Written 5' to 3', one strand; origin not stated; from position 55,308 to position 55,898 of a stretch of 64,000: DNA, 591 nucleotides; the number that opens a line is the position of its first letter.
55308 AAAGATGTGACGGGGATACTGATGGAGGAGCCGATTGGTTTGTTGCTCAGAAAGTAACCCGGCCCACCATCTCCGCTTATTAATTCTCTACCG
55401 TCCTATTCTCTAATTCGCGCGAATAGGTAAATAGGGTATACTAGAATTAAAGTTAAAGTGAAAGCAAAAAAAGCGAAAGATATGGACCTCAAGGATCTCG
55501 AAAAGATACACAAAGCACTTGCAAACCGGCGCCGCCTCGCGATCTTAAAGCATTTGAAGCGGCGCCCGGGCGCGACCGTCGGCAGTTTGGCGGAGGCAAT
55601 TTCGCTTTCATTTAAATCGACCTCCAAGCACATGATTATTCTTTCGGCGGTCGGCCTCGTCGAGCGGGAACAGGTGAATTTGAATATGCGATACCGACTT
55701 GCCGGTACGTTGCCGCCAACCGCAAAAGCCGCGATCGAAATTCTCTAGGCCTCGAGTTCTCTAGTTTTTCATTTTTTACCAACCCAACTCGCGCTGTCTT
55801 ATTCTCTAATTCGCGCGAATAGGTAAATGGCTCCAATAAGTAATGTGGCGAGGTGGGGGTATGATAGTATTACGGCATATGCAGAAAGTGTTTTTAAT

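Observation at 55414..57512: ArsR-family regulator and three downstream genes, each preceded by an identical 29-bp palindrome-containing motif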

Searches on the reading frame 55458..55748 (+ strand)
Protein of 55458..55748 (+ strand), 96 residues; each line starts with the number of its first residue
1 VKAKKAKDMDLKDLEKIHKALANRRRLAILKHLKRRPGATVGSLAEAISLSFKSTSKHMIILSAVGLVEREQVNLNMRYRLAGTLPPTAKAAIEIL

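Call 8: search_protein_families(library=pfam, proteins=[window:55458-55748:+], max_evalue=0.01)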
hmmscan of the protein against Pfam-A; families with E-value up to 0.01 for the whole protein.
window:55458-55748:+ (96 aa): 7 families
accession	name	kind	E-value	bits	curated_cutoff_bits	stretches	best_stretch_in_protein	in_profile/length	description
PF12840.13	HTH_20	-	2.1e-07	31.2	27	1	21-70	1-50/51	Helix-turn-helix domain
PF01022.26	HTH_5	-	3.2e-05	24.1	22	1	25-69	3-46/47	Bacterial regulatory protein, arsR family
PF25212.1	HVO_A0114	-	0.0001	22.5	27.6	1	9-73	8-71/84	HVO_A0114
PF13412.12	HTH_24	-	0.00032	20.7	21.9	1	23-59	2-38/48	Winged helix-turn-helix DNA-binding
PF24035.1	DUF7344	-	0.00034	21.4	27.8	1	19-49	2-31/76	Domain of unknown function (DUF7344)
PF01047.28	MarR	-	0.0013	19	24.6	1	23-72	2-51/59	MarR family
PF08100.18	Dimerisation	-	0.0064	16.7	25.6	1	16-82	17-84/93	O-methyltransferase dimerisation domain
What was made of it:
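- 55483..55748 (+): 88-aa ArsR/SmtB-family winged-helix regulator without sensor residues. Pfam HTH_20 and HTH_5 above cut-off (call 8).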

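Call 21: find_homologous_proteins(query=window:55482-55745:+, max_evalue=0.00001)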
Query seq(88 aa) (88 aa): 329 proteins with E <= 0.00001 among 334 candidates; the best 120 are listed.
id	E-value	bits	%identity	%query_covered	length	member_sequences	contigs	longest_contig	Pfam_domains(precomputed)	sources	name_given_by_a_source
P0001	6.0e-47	174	100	100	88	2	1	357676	PF12840.14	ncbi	-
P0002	9.4e-38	145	83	100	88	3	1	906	PF12840.14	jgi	jgi:DNA-binding transcriptional ArsR family regulator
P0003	1.5e-35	138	77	100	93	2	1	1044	PF01047.29,PF12840.14,PF13412.13,PF25212.3,PF01022.27,PF12802.14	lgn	-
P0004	1.9e-32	128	75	100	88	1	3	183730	PF12840.14,PF13412.13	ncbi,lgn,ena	-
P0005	5.6e-30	120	67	100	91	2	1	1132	PF12840.14,PF13412.13,PF25212.3,PF12802.14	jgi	jgi:DNA-binding transcriptional ArsR family regulator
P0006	7.5e-27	111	68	100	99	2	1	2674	PF12840.14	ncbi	-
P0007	1.3e-26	110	65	98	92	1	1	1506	PF12840.14,PF13412.13,PF01022.27,PF12802.14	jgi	jgi:DNA-binding transcriptional ArsR family regulator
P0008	4.7e-26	108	66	100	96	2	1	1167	PF12840.14,PF13412.13,PF01022.27,PF12802.14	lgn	-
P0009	2.3e-22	96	60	98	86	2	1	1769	PF01022.27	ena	-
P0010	6.4e-22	95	61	97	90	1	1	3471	PF12840.14,PF13412.13,PF01022.27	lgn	-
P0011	2.5e-21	93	58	98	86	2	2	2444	PF01022.27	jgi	jgi:DNA-binding transcriptional ArsR family regulator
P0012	3.8e-21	92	59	97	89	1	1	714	PF24035.2,PF12840.14,PF25212.3,PF01022.27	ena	-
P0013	1.5e-20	91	62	98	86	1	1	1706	PF01022.27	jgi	jgi:DNA-binding transcriptional ArsR family regulator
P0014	1.6e-20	90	56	99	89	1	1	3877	PF12840.14,PF01022.27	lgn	-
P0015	1.7e-20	90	60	95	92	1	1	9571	PF12840.14,PF01022.27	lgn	-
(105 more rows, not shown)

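Call 24: find_related_loci(query=A2, collection=metagenome_contigs, flank=6000)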
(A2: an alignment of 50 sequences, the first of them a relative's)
Query A2 (88 aa) in metagenome_contigs; peptide patterns used: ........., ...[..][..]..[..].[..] (x = any residue, [..] = any of these).
600 stretches matched a pattern (row limit reached: there are more); 567 encode a relative of the query (tblastn E <= 1e-3); the best 80 are kept; 80 distinct loci.
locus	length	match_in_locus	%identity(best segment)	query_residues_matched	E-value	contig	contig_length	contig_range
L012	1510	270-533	59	1-88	7e-28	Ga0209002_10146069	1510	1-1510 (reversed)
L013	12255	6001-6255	60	4-88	1e-27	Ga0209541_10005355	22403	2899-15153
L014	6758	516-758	59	2-82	2e-27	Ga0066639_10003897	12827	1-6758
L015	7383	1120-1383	55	1-88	3e-27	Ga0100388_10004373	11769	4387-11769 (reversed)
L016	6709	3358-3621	55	1-88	3e-27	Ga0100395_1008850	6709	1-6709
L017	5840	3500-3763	57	1-88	4e-27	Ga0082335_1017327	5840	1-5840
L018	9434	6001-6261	55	2-88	4e-27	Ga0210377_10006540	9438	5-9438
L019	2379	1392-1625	59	1-78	1e-26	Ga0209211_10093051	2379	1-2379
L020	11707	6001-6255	59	4-88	2e-26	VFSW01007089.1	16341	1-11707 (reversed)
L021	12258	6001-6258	58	3-88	1e-26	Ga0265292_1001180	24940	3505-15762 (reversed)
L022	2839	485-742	59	3-88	2e-26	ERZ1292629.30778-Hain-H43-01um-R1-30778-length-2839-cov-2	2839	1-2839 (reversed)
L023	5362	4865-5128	51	1-88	2e-26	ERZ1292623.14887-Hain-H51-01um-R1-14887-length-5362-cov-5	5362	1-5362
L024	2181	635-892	58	3-88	2e-26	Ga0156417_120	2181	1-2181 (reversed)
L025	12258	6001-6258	58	3-88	2e-26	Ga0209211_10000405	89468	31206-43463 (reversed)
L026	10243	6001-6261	56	2-88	2e-26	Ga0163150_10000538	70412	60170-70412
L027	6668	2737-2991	56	4-88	4e-26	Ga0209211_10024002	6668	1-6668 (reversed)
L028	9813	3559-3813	54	4-88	4e-26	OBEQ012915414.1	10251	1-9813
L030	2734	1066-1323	57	3-88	5e-26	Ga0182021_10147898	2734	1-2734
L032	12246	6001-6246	57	1-82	7e-26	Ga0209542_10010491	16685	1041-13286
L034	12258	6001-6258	53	3-88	8e-26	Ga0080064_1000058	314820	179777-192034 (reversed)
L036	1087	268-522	58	4-88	3e-26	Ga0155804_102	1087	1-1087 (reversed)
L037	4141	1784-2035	61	3-86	8e-26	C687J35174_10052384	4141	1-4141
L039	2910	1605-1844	55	3-82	1e-25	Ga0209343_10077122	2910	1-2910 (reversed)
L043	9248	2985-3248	52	1-88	2e-25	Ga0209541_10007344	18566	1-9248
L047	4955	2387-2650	56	1-88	2e-25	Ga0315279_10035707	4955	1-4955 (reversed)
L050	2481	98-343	59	1-82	3e-25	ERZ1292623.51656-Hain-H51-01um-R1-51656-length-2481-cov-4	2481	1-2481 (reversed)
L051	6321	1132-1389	58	3-88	4e-25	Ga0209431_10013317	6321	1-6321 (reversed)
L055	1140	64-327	53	1-88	3e-25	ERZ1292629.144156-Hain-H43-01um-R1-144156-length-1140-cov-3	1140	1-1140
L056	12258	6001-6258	51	3-88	5e-25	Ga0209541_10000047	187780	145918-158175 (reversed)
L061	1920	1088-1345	56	3-88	8e-25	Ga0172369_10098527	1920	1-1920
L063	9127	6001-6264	50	1-88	8e-25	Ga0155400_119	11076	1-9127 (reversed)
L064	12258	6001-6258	56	3-88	1e-24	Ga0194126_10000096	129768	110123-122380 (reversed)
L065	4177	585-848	55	1-88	1e-24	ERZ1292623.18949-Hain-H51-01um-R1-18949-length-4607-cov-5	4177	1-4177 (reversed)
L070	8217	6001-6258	56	3-88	1e-24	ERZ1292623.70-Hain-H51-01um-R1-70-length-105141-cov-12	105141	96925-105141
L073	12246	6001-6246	55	1-82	1e-24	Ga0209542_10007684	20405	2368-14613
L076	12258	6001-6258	52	3-88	2e-24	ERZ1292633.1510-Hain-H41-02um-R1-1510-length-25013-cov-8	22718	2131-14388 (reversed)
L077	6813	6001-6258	51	3-88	2e-24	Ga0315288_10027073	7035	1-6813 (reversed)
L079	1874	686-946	54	2-88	2e-24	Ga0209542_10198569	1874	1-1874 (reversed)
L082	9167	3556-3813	56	3-88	3e-24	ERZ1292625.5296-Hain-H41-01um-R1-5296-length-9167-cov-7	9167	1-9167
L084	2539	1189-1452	52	1-88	4e-24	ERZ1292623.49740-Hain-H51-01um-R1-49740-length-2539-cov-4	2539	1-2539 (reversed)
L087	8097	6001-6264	53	1-88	6e-24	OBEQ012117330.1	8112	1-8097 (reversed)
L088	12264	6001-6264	56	1-88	4e-24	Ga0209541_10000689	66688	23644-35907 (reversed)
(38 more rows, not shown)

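Call 30: search_solved_structures(query=A2, max_evalue=0.01, show_alignments=2)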
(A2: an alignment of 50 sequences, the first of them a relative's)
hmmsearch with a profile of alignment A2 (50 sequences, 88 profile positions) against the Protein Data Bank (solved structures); distinct sequences matched with E-value up to 0.01: 34.
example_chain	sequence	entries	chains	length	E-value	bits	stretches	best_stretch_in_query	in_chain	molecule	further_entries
3jth_A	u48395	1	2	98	1.4e-11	47.8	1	9-84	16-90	Transcription activator HlyU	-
5znx_A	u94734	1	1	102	1.6e-11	47.6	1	9-84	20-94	Transcriptional activator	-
4k2e_A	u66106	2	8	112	2.3e-11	47.1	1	9-84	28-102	Transcriptional activator HlyU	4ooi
9t6t_A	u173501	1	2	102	1.7e-10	44.3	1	3-84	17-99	Lmo1102 protein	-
9t6r_A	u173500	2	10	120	2.6e-10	43.7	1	3-84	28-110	Lmo1102 protein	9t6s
2kko_A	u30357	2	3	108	2.4e-08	37.4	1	6-79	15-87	POSSIBLE TRANSCRIPTIONAL REGULATORY PROTEIN (POSSIBLY ARSR-FAMILY) | Possible transcriptional regulatory arsR-family protein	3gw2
4ggg_A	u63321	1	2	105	3.7e-08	36.8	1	6-83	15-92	Repressor protein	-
2kjb_A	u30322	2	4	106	4.8e-08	36.5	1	6-83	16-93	CzrA protein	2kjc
1r1u_A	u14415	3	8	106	4.8e-08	36.5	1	6-83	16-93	repressor protein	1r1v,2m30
6cda_A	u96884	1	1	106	8e-08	35.7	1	6-83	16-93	ArsR family transcriptional regulator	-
6cdb_A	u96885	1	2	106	9.5e-08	35.5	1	6-83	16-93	ArsR family transcriptional regulator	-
4omy_A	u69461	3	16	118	1.3e-07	35.1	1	10-75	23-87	NolR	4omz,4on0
3cuo_A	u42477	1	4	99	6.2e-07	32.9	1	9-82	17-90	Uncharacterized HTH-type transcriptional regulator ygaV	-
8qkf_A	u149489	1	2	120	1.4e-06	31.8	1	9-78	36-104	ArsR family transcriptional regulator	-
2zkz_A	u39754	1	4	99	2.7e-05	27.6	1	9-78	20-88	Transcriptional repressor pagR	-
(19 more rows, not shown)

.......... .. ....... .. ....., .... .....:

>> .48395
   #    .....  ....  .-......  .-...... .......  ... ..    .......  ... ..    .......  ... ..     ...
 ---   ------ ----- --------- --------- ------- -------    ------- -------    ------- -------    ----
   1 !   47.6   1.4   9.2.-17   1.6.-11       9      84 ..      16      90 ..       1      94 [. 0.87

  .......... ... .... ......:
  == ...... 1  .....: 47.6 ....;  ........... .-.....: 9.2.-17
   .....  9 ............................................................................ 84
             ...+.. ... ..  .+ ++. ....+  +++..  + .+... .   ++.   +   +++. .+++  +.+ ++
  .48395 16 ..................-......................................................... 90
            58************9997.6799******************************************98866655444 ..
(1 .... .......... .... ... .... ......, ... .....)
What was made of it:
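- On ArsR/SmtB transcription factors: The profile hits HlyU, CzrA, NolR, SmtB and CadC in the PDB (call 30).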

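Call 40: predict_structure(alignment_id=A2)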
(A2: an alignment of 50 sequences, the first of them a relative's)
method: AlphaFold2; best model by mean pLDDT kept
length: 88 residues; sequences in the alignment: 50
mean_pLDDT: 95.1   pTM: 0.83
mean pLDDT of the five models: 95.1, 93.8, 88.5, 86.9, 86.2
residues with pLDDT >= 90: 86; 70-90: 1; 50-70: 1; < 50: 0
segments of 3 or more residues with pLDDT < 50: none
pLDDT, mean of each block of 10 residues (from residue 1): 91 96 97 96 97 97 95 95 92
secondary structure, 60 per line:
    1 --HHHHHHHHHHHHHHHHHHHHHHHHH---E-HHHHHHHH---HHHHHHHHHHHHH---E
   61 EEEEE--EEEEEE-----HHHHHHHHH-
elements in order: H3-27 H33-40 H44-56 E60-65 E68-73 H79-87
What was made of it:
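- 55483..55748 (+): AlphaFold2 pLDDT is 95.1 with a wHTH fold (call 40).
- On ArsR/SmtB transcription factors: The AlphaFold2 model has pLDDT 95.1, with helices 3-27, 33-40, 44-56 and 79-87 and a beta hairpin at 60-73 (call 40).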

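Call 45: fold_search(model_id=the predicted structure, library=pdb)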
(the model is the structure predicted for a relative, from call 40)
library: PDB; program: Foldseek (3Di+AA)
matches with E <= 10: 1798; with E <= 0.001: 77
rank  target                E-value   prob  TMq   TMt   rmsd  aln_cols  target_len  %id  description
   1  3cuo_D                1.4e-05  1.00  0.67  0.63   7.5        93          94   24  Crystal structure of the predicted DNA-binding transcriptional regulator from E. coli (released 2008-06-17)
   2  3cuo_C                2.5e-05  1.00  0.70  0.65   7.8        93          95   24  Crystal structure of the predicted DNA-binding transcriptional regulator from E. coli (released 2008-06-17)
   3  2kko_MODEL_1_A        3.6e-05  1.00  0.71  0.59   5.6        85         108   29  Solution NMR structure of the homodimeric winged helix-turn-helix DNA-binding domain (fragment 1-100) Mb0332 f (released 2009-08-11)
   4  3cuo_A                4.4e-05  1.00  0.72  0.65   5.2        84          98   25  Crystal structure of the predicted DNA-binding transcriptional regulator from E. coli (released 2008-06-17)
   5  6cdb_A                5.7e-05  1.00  0.71  0.65   6.7        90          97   23  Crystal Structure of V66L CzrA in the Zn(II)bound state (released 2018-07-11)
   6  6cda                  6.6e-05  1.00  0.71  0.66   6.9        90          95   23  Crystal structure of L34A CzrA in the Zn(II)bound state (released 2018-07-11)
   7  4ooi_B                8.6e-05  1.00  0.71  0.66   7.1        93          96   32  Reduced HlyU from Vibrio cholerae N16961 (released 2014-12-31)
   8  4rs8_B                9.2e-05  1.00  0.67  0.71   2.4        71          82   21  Apo structure of novel pNOB8 plasmid centromere binding protein (released 2015-09-16)
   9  3jth_A                9.8e-05  1.00  0.71  0.66   7.7        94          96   33  Crystal structure of a transcriptional regulator HlyU from Vibrio vulnificus CMCP6 (released 2010-03-16)
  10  3jth_B                9.8e-05  1.00  0.68  0.65   7.3        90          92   30  Crystal structure of a transcriptional regulator HlyU from Vibrio vulnificus CMCP6 (released 2010-03-16)
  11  1smt_A                1.1e-04  1.00  0.68  0.62   5.4        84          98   26  SMTB REPRESSOR FROM SYNECHOCOCCUS PCC7942 (released 1997-12-03)
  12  4k2e_B                1.1e-04  1.00  0.71  0.68   6.6        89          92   31  HlyU from Vibrio cholerae N16961 (released 2014-04-30)
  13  4omz_B                1.1e-04  1.00  0.68  0.61   6.4        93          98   22  Crystal Structure of NolR from Sinorhizobium fredii (released 2014-04-16)
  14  6dk4_A                1.2e-04  1.00  0.73  0.50   2.2        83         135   29  Crystal structure of Campylobacter jejuni peroxide stress regulator (released 2018-06-13)
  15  4k2e_A                1.2e-04  1.00  0.72  0.67   6.3        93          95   33  HlyU from Vibrio cholerae N16961 (released 2014-04-30)
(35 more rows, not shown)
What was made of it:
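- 55483..55748 (+): Nearest solved relatives are HlyU, CzrA, NolR and YgaV (calls 30, 45).
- On ArsR/SmtB transcription factors: Top Foldseek hits are YgaV, Mb0332, CzrA and HlyU (call 45).
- Closest known: HlyU. Same: It is the best sequence match among solved structures (E = 1.4e-11, call 30) and has the same fold (call 45).
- Closest known: Classical ArsR/SmtB metalloregulators. Same: The winged-helix fold, the Pfam families, and an inverted-repeat operator of about 26-30 bp at the regulator's own promoter with negative autoregulation (established knowledge; calls 8, 30, 45).
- The fold is ArsR/SmtB (calls 30, 40, 45).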

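Call 46: find_encoding_contigs(protein=P0004, flank=10000, max_places=3)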
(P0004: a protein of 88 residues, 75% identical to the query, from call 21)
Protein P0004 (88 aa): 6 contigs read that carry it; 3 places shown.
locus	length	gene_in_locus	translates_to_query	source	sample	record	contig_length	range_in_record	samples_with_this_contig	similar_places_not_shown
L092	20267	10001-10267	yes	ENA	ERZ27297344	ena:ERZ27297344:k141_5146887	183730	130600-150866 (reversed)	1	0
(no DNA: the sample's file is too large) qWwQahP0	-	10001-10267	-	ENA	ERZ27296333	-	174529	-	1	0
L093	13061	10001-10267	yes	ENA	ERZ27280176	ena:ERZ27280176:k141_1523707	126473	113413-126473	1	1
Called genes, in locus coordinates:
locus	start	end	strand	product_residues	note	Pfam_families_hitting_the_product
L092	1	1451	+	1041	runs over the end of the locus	PF02450:LCAT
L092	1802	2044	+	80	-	-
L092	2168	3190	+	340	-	-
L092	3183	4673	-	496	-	PF01726:LexA_DNA_bind, PF00717:Peptidase_S24, PF08241:Methyltransf_11 (faint), PF01555:N6_N4_Mtase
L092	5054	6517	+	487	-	PF02463:SMC_N (weak), PF13304:AAA_21, PF13175:AAA_15, PF14491:DUF4435 (weak)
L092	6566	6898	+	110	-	-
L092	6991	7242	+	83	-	PF09905:VF530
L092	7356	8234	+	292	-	PF02661:Fic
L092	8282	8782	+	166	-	PF03073:TspO_MBR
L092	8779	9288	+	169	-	-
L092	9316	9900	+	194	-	-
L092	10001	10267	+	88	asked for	PF12840:HTH_20, PF13412:HTH_24 (weak)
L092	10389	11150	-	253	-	PF07228:SpoIIE (weak)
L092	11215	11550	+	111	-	-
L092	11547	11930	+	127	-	PF01863:YgjP-like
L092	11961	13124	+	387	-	PF10648:Gmad2, PF13620:CarboxypepD_reg (faint)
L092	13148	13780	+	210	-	PF01569:PAP2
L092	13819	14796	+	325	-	PF00890:FAD_binding_2 (weak), PF01134:GIDA (faint), PF03486:HI0933_like, PF07992:Pyr_redox_2, PF12831:FAD_oxidored, PF13450:NAD_binding_8 (weak), PF22780:HI0933_like_1st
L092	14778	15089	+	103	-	PF03486:HI0933_like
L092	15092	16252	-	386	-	PF01551:Peptidase_M23, PF01471:PG_binding_1 (faint)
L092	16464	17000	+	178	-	-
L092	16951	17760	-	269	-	PF05675:DUF817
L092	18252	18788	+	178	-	-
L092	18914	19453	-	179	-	PF02615:Ldh_2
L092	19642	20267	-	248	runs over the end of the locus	-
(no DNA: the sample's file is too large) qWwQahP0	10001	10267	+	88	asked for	PF12840:HTH_20, PF13412:HTH_24 (weak)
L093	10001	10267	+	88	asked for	PF12840:HTH_20, PF13412:HTH_24 (weak)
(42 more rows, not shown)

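Call 55: search_protein_families(library=pfam, proteins=[L012:640-1509:+, L013:7105-7857:+, L013:7965-9116:+, L015:1422-2036:+, L017:3879-5642:+, L018:6364-6834:+, L020:6422-6973:+, L021:6436-7185:+, L022:1332-2303:+, L024:154-531:+], max_evalue=0.0001)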
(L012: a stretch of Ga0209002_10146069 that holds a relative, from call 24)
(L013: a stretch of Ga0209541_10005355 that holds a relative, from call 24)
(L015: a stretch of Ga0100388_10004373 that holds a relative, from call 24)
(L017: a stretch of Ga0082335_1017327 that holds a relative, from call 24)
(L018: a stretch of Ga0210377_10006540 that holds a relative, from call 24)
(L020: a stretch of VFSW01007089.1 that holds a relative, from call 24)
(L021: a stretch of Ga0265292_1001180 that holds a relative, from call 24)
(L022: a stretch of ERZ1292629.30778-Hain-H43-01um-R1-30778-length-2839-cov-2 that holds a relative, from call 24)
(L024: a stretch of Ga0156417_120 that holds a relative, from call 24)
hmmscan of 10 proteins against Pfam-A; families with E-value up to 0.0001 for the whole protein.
L012:640-1509:+ (290 aa): 0 families

L013:7105-7857:+ (251 aa): 0 families

L013:7965-9116:+ (384 aa): 1 family
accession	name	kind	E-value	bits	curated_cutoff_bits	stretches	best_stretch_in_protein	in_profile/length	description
PF04773.18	FecR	-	4.1e-10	40.4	24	1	75-172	1-96/97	FecR protein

L015:1422-2036:+ (205 aa): 5 families
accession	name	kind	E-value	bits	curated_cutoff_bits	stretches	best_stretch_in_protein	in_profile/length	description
PF13419.12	HAD_2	-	2e-38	132.7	23.8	1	6-175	1-178/178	Haloacid dehalogenase-like hydrolase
PF00702.32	Hydrolase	-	9.5e-20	72.2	26.4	1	4-169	2-191/191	haloacid dehalogenase-like hydrolase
PF13242.12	Hydrolase_like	-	9e-09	35.6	22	1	139-196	11-71/75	HAD-hyrolase-like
PF12710.13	HAD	-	1.1e-06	29.6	27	1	6-166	1-189/189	haloacid dehalogenase-like hydrolase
PF08282.18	Hydrolase_3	-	3.2e-05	24.2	20.9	0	134-170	188-224/255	haloacid dehalogenase-like hydrolase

L017:3879-5642:+ (588 aa): 5 families
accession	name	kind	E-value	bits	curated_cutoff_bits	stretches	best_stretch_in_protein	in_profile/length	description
PF00437.27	T2SSE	-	7.1e-131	436.7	24.9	1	182-584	3-370/370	Type II/IV secretion system protein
PF05157.20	MshEN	-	7.9e-16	58.3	23.1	1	71-155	1-86/90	MshEN domain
PF13401.12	AAA_22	-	3.5e-05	24.5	27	1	320-360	4-44/130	AAA domain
PF25199.1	nSTAND_NTPase5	-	4.1e-05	23.9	34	1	318-358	38-79/145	Novel STAND NTPase 5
PF13191.12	AAA_16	-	8.8e-05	23.5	32.6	0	319-414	23-109/167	AAA ATPase domain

L018:6364-6834:+ (157 aa): 0 families

L020:6422-6973:+ (184 aa): 1 family
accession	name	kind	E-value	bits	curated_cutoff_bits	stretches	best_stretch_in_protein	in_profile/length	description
PF03575.23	Peptidase_S51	-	1.7e-06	28.3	23.9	1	35-159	32-168/206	Peptidase family S51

L021:6436-7185:+ (250 aa): 1 family
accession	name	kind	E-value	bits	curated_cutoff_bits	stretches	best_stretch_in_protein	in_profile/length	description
PF00481.26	PP2C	-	5.8e-20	72.5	20.3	1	6-205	4-218/255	Protein phosphatase 2C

L022:1332-2303:+ (324 aa): 0 families

L024:154-531:+ (126 aa): 1 family
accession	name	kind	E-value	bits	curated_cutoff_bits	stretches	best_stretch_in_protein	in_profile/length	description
PF00293.34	NUDIX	-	1.3e-14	54.8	21.1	1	15-116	13-126/134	NUDIX domain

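Call 56: search_protein_families(library=pfam, proteins=[L027:3056-4816:+, L028:3889-6810:+, L030:1610-2734:+, L032:6311-6928:+, L034:6330-9416:+, L036:573-1085:+, L037:2161-2790:+, L039:1910-2455:+, L043:3364-4635:+, L047:2714-3310:+], max_evalue=0.0001)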
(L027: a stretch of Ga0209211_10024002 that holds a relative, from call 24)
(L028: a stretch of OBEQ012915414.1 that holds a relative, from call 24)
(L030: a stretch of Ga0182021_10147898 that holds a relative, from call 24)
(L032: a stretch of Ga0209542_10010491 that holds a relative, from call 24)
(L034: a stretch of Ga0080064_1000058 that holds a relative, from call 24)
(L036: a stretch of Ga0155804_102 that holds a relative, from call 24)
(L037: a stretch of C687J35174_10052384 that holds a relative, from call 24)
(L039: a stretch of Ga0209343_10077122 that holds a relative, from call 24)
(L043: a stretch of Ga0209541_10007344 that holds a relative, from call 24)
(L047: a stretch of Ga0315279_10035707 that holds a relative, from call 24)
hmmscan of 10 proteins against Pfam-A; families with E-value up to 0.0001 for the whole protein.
L027:3056-4816:+ (587 aa): 1 family
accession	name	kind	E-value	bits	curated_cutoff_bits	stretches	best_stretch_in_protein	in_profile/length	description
PF23477.1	zf_Tbcl_2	-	1.2e-05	25.3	27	1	551-585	2-36/37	Probable treble clef zinc finger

L028:3889-6810:+ (974 aa): 5 families
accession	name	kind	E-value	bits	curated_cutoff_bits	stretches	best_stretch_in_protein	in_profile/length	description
PF00580.27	UvrD-helicase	-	4.4e-61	207.4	23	1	11-312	1-268/271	UvrD/REP helicase N-terminal domain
PF13361.12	UvrD_C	-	1.3e-25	91.1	25.6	2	575-649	284-346/350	UvrD-like helicase C-terminal domain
PF12705.13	PDDEXK_1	-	1.6e-22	81.1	22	1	715-968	2-243/247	PD-(D/E)XK nuclease superfamily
PF13245.12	AAA_19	-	7.5e-18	65.4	25.1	1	15-299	1-133/134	AAA domain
PF13538.12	UvrD_C_2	-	2.8e-09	37.1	27.4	0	581-604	2-27/52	UvrD-like helicase C-terminal domain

L030:1610-2734:+ (375 aa): 1 family
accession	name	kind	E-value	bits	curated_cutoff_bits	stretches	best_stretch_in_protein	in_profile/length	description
PF16640.11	Big_3_5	-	3.7e-17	63.1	35.5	2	265-346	4-88/88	Bacterial Ig-like domain (group 3)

L032:6311-6928:+ (206 aa): 0 families

L034:6330-9416:+ (1029 aa): 2 families
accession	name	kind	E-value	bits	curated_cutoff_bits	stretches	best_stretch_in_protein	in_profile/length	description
PF02450.21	LCAT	-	6e-15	55.8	21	1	374-476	68-176/392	Lecithin:cholesterol acyltransferase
PF07819.20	PGAP1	-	2.7e-08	34.3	24.3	1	424-466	90-133/233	PGAP1-like alpha/beta domain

L036:573-1085:+ (171 aa): 2 families
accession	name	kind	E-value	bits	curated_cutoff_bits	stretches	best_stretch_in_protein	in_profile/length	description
PF06821.19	Ser_hydrolase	-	7e-10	39.5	22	1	63-167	35-140/172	Serine hydrolase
PF00561.26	Abhydrolase_1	-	7.7e-08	32.7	25.8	1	83-147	69-133/245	alpha/beta hydrolase fold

L037:2161-2790:+ (210 aa): 1 family
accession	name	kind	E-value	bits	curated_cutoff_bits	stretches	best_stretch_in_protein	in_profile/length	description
PF01810.24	LysE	-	1.3e-33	116.6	25.6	1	17-207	3-191/193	LysE type translocator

L039:1910-2455:+ (182 aa): 1 family
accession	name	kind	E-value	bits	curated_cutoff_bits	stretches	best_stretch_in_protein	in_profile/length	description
PF01928.26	CYTH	-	1.8e-16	60.9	23.2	1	15-177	1-178/179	CYTH domain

L043:3364-4635:+ (424 aa): 4 families
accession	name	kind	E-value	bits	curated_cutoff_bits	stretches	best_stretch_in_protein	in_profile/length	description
PF05221.23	AdoHcyase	-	2.5e-61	207.9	25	2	11-144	2-139/299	S-adenosyl-L-homocysteine hydrolase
PF00670.27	AdoHcyase_NAD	-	1.8e-55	187.9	27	1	193-353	1-161/162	S-adenosyl-L-homocysteine hydrolase, NAD binding domain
PF02826.25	2-Hacid_dh_C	-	2.8e-06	27.3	25.1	1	213-303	34-128/178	D-isomer specific 2-hydroxyacid dehydrogenase, NAD binding domain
PF07991.19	KARI_N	-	2.3e-05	24.5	20.6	1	213-309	2-102/165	Acetohydroxy acid isomeroreductase, NADPH-binding domain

L047:2714-3310:+ (199 aa): 0 families
